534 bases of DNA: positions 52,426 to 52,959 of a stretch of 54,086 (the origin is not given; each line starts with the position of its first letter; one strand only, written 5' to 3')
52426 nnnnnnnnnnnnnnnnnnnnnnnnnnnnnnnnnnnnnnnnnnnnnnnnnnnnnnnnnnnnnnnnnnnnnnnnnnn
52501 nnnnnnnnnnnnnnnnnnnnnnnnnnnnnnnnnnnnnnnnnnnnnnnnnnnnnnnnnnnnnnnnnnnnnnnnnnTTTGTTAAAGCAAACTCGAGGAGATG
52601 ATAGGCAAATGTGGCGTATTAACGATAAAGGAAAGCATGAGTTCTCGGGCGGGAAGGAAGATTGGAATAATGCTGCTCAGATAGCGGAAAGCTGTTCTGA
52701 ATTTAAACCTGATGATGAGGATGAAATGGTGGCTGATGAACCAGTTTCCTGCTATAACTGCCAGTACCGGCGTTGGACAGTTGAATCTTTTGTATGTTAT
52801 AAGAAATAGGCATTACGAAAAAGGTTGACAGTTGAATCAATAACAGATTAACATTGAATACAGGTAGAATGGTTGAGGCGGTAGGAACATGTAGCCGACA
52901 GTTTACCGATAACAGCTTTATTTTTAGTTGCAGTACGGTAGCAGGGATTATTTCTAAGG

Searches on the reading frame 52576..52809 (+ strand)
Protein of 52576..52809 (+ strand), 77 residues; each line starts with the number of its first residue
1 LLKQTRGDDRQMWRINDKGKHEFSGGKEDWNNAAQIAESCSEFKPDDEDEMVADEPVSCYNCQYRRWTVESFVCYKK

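Call 4: search_protein_families(library=pfam, proteins=[window:52576-52809:+], max_evalue=1)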
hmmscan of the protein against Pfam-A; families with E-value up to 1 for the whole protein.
window:52576-52809:+ (77 aa): 0 families

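Call 5: search_protein_families(library=ncbifam, proteins=[window:52576-52809:+], max_evalue=1)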
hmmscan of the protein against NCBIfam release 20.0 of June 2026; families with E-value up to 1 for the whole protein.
window:52576-52809:+ (77 aa): 0 families

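Call 84: find_homologous_proteins(query=window:52609-52809:+, max_evalue=0.01)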
Query window:52609-52809:+ (66 aa): 15 proteins with E <= 0.01 among 15 candidates.
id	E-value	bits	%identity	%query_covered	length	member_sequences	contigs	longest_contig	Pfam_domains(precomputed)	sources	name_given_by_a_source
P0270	3.8e-33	130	83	100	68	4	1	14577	-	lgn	-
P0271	5.2e-33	130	85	100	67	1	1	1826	-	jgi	jgi:hypothetical protein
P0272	9.6e-30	119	74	100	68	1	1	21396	-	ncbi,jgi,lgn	ncbi:MAG: hypothetical protein ACOX6I_07625 [Syntrophomonadaceae bacterium]|jgi:hypothetical protein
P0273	1.2e-28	116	78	95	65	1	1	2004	-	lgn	-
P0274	2.3e-28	115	74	98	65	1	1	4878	-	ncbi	-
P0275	1.4e-27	112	78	98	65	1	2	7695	-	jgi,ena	-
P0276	7.3e-27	110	75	97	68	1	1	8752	-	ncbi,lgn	ncbi:MAG: hypothetical protein ABFD08_02460 [Syntrophomonas sp.]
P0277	2.3e-26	109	72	98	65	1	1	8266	-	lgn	-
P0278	2.6e-26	108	72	98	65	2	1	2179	-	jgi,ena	-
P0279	3.0e-26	108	71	98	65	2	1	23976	-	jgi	-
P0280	3.5e-25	105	74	94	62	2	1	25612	-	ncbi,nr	ncbi:MAG TPA: hypothetical protein VHQ70_06630 [Syntrophomonadaceae bacterium]|nr:hypothetical prote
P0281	8.7e-24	100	68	100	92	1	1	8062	-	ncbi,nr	ncbi:MAG TPA: hypothetical protein VHQ70_09340 [Syntrophomonadaceae bacterium]|nr:hypothetical prote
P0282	9.9e-23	97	71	98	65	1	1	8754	-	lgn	-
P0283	8.4e-22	94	66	98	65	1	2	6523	-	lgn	-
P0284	6.3e-21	91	60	95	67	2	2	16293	-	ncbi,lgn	ncbi:MAG: hypothetical protein ACM3PE_00265 [Deltaproteobacteria bacterium]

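Call 88: search_solved_structures(query=A7, max_evalue=10, show_alignments=2)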
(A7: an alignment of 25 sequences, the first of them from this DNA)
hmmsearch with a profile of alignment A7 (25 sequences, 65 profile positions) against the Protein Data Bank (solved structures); distinct sequences matched with E-value up to 10: 1.
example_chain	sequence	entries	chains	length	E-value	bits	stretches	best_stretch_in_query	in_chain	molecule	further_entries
7aih_Ax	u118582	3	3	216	0.99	12.8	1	8-49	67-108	LIM zinc-binding domain-containing protein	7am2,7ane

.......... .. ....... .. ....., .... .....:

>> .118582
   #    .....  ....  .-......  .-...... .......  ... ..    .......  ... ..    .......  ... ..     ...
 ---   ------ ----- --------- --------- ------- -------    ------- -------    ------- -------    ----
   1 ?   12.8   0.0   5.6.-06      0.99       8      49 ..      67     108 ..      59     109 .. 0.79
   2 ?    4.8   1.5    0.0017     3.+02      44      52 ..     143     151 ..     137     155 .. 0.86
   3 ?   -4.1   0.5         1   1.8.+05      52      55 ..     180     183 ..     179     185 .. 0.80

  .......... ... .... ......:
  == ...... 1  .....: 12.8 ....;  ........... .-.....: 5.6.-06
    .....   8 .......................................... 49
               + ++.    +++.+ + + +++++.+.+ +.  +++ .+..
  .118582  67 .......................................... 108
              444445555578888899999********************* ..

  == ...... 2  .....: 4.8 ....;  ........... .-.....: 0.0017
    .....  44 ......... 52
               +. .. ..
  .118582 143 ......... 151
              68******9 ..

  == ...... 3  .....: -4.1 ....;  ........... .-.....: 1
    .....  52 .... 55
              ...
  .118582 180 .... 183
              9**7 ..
